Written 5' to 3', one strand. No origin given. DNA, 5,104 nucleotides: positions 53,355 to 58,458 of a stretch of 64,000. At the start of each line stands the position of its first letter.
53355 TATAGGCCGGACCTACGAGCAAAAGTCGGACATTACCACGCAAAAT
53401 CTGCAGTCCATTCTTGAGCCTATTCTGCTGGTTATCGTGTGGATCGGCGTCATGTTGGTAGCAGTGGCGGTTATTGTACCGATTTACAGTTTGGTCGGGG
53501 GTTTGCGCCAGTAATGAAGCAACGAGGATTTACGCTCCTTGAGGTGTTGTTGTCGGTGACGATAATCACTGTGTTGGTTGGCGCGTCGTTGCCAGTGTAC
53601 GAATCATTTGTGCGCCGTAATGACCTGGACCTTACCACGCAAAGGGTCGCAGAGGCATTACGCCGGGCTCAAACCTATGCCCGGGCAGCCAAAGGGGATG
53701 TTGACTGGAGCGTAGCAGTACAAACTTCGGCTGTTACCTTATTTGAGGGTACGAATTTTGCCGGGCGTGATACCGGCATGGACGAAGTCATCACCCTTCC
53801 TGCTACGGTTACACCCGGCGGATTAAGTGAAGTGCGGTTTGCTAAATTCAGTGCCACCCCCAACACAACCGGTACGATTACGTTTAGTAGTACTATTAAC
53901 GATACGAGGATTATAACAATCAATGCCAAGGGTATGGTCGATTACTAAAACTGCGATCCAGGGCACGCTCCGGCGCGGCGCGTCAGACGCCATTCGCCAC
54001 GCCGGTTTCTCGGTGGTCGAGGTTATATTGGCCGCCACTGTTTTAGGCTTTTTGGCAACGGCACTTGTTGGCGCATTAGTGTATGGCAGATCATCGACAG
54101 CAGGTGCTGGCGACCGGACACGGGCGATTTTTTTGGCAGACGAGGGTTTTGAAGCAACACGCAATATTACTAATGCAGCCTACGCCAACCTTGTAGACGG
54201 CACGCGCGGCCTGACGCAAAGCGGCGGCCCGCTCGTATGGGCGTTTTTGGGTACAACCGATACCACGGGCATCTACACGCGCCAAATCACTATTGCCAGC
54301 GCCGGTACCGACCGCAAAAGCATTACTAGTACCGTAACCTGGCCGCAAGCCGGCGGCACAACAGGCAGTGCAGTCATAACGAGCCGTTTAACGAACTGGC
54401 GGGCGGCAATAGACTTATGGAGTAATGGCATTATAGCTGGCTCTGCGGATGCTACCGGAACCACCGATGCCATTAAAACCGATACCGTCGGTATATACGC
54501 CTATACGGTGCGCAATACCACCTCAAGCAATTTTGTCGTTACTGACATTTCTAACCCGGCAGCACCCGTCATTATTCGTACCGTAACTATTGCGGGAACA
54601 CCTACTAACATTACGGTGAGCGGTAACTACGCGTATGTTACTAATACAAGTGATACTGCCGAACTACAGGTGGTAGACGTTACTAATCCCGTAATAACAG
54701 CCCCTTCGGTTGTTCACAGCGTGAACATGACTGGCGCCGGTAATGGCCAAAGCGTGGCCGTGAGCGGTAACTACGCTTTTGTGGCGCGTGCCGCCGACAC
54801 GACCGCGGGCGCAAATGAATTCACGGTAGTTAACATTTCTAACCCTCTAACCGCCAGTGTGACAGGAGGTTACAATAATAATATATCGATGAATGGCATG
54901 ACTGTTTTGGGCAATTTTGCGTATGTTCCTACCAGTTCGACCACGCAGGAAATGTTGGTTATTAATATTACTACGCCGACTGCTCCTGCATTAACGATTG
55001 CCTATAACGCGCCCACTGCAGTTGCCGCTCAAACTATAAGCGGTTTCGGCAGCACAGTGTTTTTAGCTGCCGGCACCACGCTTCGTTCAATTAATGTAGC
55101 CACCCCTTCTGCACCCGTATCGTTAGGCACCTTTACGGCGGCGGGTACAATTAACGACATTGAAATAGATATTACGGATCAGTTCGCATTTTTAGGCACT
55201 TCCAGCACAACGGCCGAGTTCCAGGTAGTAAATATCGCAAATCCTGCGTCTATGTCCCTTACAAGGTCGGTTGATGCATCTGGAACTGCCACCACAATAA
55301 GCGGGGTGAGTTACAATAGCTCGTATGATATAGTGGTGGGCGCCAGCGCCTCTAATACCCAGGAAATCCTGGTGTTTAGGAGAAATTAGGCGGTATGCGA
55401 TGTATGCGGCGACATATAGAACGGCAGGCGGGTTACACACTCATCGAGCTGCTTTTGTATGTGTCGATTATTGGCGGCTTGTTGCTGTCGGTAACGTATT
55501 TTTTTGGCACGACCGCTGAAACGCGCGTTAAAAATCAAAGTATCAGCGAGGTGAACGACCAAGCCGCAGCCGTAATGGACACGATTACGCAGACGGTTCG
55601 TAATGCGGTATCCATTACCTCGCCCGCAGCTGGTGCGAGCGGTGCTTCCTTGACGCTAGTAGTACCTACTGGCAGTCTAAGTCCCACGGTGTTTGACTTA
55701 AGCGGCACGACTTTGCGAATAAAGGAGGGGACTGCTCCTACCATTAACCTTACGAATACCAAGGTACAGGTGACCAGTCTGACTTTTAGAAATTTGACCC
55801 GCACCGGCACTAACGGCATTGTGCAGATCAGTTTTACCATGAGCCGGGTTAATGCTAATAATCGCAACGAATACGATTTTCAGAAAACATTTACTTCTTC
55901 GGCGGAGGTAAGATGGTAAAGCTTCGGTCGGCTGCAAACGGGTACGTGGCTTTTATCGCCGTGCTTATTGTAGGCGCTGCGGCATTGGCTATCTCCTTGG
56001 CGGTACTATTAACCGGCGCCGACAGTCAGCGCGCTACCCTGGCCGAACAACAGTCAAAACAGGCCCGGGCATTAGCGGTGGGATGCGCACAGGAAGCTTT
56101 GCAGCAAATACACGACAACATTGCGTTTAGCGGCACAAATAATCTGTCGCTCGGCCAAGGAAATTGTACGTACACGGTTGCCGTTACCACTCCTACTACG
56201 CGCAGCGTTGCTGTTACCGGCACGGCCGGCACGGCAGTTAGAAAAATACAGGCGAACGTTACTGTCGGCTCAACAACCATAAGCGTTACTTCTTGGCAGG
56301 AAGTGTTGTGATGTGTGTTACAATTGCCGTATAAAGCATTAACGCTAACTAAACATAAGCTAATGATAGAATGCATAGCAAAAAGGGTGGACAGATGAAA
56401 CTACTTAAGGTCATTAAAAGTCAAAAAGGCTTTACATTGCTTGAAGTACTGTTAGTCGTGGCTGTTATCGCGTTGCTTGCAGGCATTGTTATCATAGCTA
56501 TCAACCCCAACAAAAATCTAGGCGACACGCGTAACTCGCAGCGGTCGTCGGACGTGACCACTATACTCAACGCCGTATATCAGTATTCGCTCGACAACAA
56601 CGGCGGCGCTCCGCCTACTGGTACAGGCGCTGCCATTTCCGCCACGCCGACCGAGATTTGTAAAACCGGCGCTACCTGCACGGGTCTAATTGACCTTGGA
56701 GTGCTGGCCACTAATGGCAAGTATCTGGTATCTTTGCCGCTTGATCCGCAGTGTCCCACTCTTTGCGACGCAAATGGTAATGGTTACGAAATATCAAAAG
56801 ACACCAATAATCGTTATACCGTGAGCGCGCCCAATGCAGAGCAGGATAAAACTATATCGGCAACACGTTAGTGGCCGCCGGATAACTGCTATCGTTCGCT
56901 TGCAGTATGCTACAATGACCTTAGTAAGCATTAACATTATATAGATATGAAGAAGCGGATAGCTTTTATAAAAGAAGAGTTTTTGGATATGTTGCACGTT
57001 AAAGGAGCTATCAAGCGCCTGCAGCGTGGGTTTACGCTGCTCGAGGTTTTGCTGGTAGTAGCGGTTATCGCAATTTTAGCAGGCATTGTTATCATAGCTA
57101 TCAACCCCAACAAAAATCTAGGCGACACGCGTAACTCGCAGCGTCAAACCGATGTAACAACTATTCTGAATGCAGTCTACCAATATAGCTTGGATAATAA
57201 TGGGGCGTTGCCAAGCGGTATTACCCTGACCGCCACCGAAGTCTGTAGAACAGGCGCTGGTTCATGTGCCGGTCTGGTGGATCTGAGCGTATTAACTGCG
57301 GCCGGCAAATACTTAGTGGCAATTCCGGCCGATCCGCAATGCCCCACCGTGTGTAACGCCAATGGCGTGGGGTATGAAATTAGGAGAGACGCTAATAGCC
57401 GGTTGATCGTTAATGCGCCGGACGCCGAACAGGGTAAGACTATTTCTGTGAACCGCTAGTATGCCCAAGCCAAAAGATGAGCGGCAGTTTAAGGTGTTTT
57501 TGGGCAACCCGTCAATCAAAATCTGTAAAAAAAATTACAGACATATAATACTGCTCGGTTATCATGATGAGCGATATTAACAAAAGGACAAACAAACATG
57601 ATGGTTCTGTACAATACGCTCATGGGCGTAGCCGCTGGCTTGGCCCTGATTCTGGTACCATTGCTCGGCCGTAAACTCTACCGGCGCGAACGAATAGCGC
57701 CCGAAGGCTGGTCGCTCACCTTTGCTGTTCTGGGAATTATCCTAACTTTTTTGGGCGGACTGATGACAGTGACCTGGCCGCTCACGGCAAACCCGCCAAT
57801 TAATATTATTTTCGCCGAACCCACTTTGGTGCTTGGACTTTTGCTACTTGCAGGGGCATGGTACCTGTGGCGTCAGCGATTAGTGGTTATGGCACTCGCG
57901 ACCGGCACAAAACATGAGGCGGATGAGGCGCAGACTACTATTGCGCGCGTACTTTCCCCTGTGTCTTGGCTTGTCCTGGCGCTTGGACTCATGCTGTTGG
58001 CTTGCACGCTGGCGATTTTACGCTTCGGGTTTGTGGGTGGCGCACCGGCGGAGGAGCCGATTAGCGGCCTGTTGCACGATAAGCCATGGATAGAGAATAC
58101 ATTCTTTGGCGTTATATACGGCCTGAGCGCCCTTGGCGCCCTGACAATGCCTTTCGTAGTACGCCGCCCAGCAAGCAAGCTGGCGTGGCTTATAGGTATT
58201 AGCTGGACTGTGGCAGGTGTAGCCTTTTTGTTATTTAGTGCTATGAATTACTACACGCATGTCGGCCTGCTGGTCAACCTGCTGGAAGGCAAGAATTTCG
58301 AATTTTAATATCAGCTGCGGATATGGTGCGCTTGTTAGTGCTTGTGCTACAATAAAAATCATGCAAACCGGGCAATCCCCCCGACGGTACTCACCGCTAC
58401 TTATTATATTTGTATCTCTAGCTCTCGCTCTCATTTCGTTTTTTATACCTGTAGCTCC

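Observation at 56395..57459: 65-bp perfect identity tract between two synonymously diverged tandem pilins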

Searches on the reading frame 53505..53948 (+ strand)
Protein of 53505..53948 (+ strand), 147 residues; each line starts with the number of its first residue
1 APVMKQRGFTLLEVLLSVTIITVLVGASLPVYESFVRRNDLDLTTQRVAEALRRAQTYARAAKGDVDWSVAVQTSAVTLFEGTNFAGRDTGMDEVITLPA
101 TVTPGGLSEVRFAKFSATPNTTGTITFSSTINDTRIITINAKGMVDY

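Call 8: search_protein_families(library=pfam, proteins=[window:53505-53948:+], max_evalue=0.01)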
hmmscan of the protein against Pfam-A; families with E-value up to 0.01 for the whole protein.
window:53505-53948:+ (147 aa): 1 family
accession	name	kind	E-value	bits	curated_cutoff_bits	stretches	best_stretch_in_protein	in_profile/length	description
PF07963.17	N_methyl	-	1.9e-07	30.8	21.2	1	4-28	2-26/27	Prokaryotic N-terminal methylation motif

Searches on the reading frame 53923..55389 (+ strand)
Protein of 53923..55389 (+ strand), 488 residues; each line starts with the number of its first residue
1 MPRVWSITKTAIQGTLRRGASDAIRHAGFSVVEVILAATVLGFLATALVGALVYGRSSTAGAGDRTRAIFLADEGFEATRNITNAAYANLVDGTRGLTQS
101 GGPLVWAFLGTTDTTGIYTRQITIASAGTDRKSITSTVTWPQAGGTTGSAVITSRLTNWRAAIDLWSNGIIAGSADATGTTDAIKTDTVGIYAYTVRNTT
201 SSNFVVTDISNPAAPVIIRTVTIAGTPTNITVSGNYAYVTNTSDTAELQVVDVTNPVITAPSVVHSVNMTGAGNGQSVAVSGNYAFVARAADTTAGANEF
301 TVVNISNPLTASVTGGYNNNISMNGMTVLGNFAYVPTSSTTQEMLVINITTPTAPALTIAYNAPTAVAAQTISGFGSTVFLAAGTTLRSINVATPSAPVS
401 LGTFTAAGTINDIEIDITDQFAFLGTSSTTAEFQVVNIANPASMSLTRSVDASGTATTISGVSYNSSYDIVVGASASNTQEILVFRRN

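Call 8: search_protein_families(library=pfam, proteins=[window:53923-55389:+], max_evalue=0.01)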
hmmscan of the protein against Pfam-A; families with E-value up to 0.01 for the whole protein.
window:53923-55389:+ (488 aa): 2 families
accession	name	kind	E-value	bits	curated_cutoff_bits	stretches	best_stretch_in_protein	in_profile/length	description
PF08309.17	LVIVD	-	3.6e-22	77.9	20.2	2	272-310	1-33/42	LVIVD repeat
PF09826.15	Beta_propel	-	0.0035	16.7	22.4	0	194-271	89-156/495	Beta propeller domain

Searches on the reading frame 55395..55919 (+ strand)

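Call 8: search_protein_families(library=pfam, proteins=[window:55395-55919:+], max_evalue=0.01)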
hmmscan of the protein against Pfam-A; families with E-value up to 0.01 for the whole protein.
window:55395-55919:+ (174 aa): 1 family
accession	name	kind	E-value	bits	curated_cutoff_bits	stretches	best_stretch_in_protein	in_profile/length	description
PF07963.17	N_methyl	-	0.0015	18.5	21.2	1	10-27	3-20/27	Prokaryotic N-terminal methylation motif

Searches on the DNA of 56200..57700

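Call 45: search_rna_families(source=window, start=56200, end=57700, threshold=evalue, max_evalue=1)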
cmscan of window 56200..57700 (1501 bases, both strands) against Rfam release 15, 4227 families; matches with E-value up to 1: 0.
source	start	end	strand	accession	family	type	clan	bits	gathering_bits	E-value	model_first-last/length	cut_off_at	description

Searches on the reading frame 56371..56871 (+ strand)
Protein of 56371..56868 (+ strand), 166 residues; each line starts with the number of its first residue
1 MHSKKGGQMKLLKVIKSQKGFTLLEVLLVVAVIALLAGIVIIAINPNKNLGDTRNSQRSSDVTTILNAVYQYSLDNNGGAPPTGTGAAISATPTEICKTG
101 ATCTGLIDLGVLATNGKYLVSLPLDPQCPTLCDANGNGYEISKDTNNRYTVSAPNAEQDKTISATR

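Call 8: search_protein_families(library=pfam, proteins=[window:56395-56871:+], max_evalue=0.01)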
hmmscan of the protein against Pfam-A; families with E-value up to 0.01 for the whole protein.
window:56395-56871:+ (158 aa): 1 family
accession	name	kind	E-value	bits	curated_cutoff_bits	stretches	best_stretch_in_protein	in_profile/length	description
PF07963.17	N_methyl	-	1.7e-07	31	21.2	1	8-32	2-26/27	Prokaryotic N-terminal methylation motif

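Call 25: find_encoding_contigs(protein=window:56395-56868:+, flank=3000, max_places=10)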
Protein window:56395-56868:+ (158 aa): no gene with exactly this product is on record in the collection.

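Call 26: find_encoding_contigs(protein=window:56371-56868:+, flank=3000, max_places=10)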
Protein window:56371-56868:+ (166 aa): 1 contig read that carries it; 1 place shown.
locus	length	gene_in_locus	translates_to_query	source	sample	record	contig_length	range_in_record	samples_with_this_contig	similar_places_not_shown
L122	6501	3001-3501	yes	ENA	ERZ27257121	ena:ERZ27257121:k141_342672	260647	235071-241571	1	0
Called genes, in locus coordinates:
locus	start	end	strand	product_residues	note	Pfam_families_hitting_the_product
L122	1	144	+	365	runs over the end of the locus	PF00482:T2SSF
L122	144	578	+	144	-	PF07963:N_methyl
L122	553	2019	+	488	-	PF08309:LVIVD (weak)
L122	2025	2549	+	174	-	-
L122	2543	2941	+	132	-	-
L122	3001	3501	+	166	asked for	PF07963:N_methyl (weak)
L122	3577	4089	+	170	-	PF07963:N_methyl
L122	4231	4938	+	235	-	PF06168:DUF981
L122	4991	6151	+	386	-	-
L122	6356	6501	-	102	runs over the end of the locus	PF01042:Ribonuc_L-PSP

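Call 47: list_cluster_members(proteins=[window:56371-56868:+, window:56947-57456:+])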
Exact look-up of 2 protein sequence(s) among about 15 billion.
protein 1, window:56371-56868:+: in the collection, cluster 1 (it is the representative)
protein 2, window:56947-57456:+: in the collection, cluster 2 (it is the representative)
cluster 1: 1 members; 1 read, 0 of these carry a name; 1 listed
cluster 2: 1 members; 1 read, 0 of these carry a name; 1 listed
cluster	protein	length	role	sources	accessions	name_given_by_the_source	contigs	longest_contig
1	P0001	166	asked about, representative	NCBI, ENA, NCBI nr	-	-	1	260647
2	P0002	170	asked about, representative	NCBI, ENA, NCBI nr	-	-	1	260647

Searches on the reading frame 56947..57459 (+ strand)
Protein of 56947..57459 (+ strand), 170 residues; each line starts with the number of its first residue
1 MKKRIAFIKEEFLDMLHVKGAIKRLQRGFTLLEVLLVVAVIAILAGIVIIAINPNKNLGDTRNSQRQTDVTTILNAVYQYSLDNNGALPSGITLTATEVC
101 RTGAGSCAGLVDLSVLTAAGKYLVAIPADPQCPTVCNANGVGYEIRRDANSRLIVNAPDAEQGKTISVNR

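Call 8: search_protein_families(library=pfam, proteins=[window:56947-57459:+], max_evalue=0.01)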
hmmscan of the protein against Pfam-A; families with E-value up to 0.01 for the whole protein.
window:56947-57459:+ (170 aa): 1 family
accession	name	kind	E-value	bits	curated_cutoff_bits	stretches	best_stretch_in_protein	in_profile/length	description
PF07963.17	N_methyl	-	4.1e-08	32.9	21.2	1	24-48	2-26/27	Prokaryotic N-terminal methylation motif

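Call 15: find_related_loci(query=window:56947-57459:+, collection=genome_contigs, flank=3000)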
Query window:56947-57459:+ (170 aa) in genome_contigs; peptide patterns used: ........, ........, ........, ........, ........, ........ (x = any residue, [..] = any of these).
494 stretches matched a pattern; 314 encode a relative of the query (tblastn E <= 1e-3); the best 80 are kept; 80 distinct loci.
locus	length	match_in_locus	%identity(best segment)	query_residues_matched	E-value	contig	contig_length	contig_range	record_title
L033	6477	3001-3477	72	9-170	1e-72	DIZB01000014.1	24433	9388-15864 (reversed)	MAG TPA_asm: Candidatus Saccharibacteria bacterium UBA6039 UBA6039_contig_332, whole genome shotgun sequence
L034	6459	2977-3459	69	8-170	1e-71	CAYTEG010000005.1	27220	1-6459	MAG TPA_asm: uncultured Candidatus Saccharibacteria bacterium isolate SRP200132_co1_576 genome assembly, contig: NODE_30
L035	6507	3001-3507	66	2-170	7e-70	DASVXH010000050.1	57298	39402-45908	MAG TPA_asm: Candidatus Saccharimonadales bacterium isolate SMAG_U2570 k141_35086, whole genome shotgun sequence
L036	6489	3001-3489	68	8-170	8e-70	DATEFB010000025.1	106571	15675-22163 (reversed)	MAG TPA_asm: Candidatus Saccharimonadales bacterium isolate SMAG_U8748 k141_1030039, whole genome shotgun sequence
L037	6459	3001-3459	71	18-170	6e-69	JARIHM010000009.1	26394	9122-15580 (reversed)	MAG: Candidatus Saccharibacteria bacterium isolate CullarsAll.DT.42 k141_185764, whole genome shotgun sequence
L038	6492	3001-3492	69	8-170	1e-68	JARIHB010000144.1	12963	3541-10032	MAG: Candidatus Saccharibacteria bacterium isolate CullarsAll.DT.04 k141_121116, whole genome shotgun sequence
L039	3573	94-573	68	10-170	9e-69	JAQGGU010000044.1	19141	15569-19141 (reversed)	MAG: Candidatus Saccharibacteria bacterium isolate RYN_415 scaffold_1863903, whole genome shotgun sequence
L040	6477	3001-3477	67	8-170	2e-68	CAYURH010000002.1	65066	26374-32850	MAG TPA_asm: uncultured Candidatus Saccharibacteria bacterium isolate SRP200132_co2_143 genome assembly, contig: NODE_21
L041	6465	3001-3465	68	14-170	1e-66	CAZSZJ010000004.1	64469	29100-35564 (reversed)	MAG TPA_asm: uncultured Candidatus Saccharibacteria bacterium isolate SRP200132_co1_502 genome assembly, contig: NODE_63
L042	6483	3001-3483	66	9-170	3e-66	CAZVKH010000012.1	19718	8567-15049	MAG TPA_asm: uncultured Candidatus Saccharibacteria bacterium isolate SRP296810_co1_118 genome assembly, contig: NODE_27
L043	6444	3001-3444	75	23-170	7e-66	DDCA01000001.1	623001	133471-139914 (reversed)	MAG TPA_asm: Candidatus Saccharibacteria bacterium UBA2018 UBA2018_contig_28, whole genome shotgun sequence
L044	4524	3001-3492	63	4-170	5e-65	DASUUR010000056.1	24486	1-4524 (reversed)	MAG TPA_asm: Candidatus Saccharimonadales bacterium isolate SMAG_U1794 k141_1898708, whole genome shotgun sequence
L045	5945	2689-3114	72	26-170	6e-65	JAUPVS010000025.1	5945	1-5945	MAG: Patescibacteria group bacterium isolate erpe_2018_sw_33hr_WHONDRS-SW48-000096_A_bin.23 scaffold_2419, whole genome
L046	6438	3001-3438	67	22-170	5e-63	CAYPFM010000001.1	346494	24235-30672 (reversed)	MAG TPA_asm: uncultured Candidatus Saccharibacteria bacterium isolate SRP170004_co1_270 genome assembly, contig: NODE_24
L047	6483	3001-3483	62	7-170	3e-62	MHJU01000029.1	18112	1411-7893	MAG: Candidatus Jacksonbacteria bacterium RIFCSPLOWO2_02_FULL_44_20 rifcsplowo2_02_scaffold_4884, whole genome shotgun s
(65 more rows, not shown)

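Call 27: find_encoding_contigs(protein=window:56947-57456:+, flank=3000, max_places=10)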
Protein window:56947-57456:+ (170 aa): 1 contig read that carries it; 1 place shown.
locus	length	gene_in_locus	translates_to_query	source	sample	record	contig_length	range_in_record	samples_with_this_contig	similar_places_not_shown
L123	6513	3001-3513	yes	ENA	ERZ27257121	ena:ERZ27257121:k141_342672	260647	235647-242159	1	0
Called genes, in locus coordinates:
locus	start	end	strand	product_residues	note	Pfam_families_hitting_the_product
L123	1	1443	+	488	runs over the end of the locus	PF08309:LVIVD (weak)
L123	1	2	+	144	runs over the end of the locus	PF07963:N_methyl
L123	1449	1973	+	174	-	-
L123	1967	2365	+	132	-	-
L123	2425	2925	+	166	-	PF07963:N_methyl (weak)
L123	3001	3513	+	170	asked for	PF07963:N_methyl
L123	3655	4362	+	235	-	PF06168:DUF981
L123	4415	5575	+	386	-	-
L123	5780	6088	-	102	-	PF01042:Ribonuc_L-PSP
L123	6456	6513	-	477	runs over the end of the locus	PF00929:RNase_T, PF01541:GIY-YIG, PF27096:UvrC_M, PF27115:Cho_C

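Call 39: search_solved_structures(query=window:56947-57456:+, max_evalue=1)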
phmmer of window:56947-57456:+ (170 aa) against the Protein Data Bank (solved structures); distinct sequences matched with E-value up to 1: 9.
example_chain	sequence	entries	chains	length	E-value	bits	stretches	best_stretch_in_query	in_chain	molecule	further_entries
9egp_A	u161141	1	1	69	0.0012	22.1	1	24-55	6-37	Geopilin domain 1 protein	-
7tgg_A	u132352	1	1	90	0.0013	21.9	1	24-72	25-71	Geopilin domain 1 protein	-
5wda_A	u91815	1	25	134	0.0023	21.1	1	29-86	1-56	General secretion pathway protein G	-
6xxd_A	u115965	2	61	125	0.0031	20.7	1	29-107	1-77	PilA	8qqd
8pfb_G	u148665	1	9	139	0.0046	20.2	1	29-97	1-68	Type IV pilin PilE1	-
2m7g_A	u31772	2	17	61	0.08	16.1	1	29-76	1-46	Geopilin domain 1 protein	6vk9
8rh5_Z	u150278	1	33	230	0.22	14.7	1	30-139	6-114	Oxiplasma meridianum archaellum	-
9laa_A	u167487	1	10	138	0.41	13.8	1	24-51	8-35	Type IV pilin protein PilA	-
8tj2_C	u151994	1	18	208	0.67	13.1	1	29-78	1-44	Type IV major pilin protein PilA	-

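Call 55: find_related_loci(query=window:56947-57459:+, collection=metagenome_contigs, flank=1500)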
Query window:56947-57459:+ (170 aa) in metagenome_contigs; peptide patterns used: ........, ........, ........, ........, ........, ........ (x = any residue, [..] = any of these).
599 stretches matched a pattern (row limit reached: there are more); 384 encode a relative of the query (tblastn E <= 1e-3); the best 80 are kept; 80 distinct loci.
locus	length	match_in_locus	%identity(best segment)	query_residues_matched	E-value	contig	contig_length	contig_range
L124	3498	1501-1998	68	4-170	2e-72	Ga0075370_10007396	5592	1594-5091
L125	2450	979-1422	73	23-170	5e-72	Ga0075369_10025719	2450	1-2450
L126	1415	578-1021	73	23-170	3e-74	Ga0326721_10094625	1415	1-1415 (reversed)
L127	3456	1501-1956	75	24-170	3e-70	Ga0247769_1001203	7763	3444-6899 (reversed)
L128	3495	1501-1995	67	1-170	4e-70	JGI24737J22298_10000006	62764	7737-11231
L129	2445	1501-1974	71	13-170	7e-70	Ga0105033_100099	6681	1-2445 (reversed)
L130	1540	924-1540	67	4-170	1e-72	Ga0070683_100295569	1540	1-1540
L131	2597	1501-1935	74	26-170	2e-69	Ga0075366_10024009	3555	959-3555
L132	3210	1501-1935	74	26-170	2e-69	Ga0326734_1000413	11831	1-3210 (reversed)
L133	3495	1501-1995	65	4-170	1e-68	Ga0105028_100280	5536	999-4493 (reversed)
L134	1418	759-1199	73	22-170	9e-72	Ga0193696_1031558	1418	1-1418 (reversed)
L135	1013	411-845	71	26-170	2e-73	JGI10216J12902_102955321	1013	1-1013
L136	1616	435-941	67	3-170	2e-70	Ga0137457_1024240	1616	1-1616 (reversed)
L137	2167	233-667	72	26-170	7e-68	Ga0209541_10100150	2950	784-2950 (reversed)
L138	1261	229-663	71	26-170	2e-71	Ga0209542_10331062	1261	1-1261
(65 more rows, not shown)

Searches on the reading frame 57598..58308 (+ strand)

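Call 8: search_protein_families(library=pfam, proteins=[window:57598-58308:+], max_evalue=0.01)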
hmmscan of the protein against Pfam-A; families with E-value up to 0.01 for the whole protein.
window:57598-58308:+ (236 aa): 1 family
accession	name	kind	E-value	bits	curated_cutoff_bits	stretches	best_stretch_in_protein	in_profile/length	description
PF06168.16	DUF981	-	2.1e-23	83.7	29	1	5-222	6-184/186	Protein of unknown function (DUF981)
